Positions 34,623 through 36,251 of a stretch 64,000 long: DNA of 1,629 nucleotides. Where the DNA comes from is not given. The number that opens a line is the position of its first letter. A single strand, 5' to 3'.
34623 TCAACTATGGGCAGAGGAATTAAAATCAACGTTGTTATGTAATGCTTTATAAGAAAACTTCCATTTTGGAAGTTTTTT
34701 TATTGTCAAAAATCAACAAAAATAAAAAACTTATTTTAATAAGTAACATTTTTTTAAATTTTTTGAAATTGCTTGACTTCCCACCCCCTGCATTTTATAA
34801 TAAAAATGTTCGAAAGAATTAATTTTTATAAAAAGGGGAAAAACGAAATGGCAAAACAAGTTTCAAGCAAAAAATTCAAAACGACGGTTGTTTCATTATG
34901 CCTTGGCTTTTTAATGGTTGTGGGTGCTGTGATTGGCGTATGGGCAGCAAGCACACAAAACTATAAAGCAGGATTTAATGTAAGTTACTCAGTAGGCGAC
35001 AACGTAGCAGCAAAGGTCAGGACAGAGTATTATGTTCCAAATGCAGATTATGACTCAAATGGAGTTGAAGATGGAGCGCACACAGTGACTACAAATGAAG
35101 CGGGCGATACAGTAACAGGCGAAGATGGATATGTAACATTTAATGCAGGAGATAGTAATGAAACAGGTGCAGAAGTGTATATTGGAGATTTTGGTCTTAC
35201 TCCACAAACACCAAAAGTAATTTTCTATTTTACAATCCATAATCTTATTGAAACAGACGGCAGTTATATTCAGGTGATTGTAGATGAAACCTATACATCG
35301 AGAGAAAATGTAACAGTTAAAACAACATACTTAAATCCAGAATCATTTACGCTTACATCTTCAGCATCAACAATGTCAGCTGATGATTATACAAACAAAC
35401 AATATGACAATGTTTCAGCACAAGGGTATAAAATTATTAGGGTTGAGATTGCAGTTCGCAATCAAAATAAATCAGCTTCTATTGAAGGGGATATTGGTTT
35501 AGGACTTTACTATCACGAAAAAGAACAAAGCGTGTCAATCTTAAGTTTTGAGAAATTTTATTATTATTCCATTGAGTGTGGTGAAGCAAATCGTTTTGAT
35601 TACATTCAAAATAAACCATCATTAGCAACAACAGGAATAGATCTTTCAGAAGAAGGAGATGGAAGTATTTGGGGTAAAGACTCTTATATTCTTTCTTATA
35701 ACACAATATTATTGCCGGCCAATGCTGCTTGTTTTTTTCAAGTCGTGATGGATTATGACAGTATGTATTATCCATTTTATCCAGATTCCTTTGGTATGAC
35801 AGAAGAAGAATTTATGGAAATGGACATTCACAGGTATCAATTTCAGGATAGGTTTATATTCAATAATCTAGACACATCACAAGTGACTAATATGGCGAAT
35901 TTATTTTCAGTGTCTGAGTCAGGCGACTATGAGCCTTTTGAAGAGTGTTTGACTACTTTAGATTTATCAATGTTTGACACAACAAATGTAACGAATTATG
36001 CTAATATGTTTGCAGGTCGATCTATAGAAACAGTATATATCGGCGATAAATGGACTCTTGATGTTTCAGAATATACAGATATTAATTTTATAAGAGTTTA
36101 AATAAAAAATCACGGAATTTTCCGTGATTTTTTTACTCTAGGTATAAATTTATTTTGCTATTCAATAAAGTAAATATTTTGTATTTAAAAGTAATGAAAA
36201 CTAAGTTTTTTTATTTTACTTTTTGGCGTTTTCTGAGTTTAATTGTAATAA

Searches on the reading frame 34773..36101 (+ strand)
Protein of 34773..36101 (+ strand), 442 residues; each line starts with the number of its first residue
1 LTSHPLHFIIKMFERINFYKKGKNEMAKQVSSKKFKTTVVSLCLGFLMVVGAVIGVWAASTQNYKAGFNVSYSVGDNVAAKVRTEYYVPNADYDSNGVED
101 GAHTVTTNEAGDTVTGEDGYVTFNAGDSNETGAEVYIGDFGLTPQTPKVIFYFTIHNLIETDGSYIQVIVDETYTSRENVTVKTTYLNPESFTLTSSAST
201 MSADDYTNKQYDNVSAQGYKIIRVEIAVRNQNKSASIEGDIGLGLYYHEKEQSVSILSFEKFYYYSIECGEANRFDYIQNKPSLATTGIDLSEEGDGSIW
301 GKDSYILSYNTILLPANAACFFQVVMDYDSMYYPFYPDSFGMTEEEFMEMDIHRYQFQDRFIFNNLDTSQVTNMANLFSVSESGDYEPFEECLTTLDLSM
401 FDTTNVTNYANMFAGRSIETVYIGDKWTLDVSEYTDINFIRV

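Call 35: search_protein_families(library=pfam, proteins=[window:34773-36101:+], max_evalue=0.001)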
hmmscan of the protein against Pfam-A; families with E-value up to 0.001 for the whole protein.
window:34773-36101:+ (442 aa): 1 family
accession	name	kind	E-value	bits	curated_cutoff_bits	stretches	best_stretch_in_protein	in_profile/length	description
PF03382.20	DUF285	-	4.7e-05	23.6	25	1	363-415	42-84/120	Mycoplasma protein of unknown function, DUF285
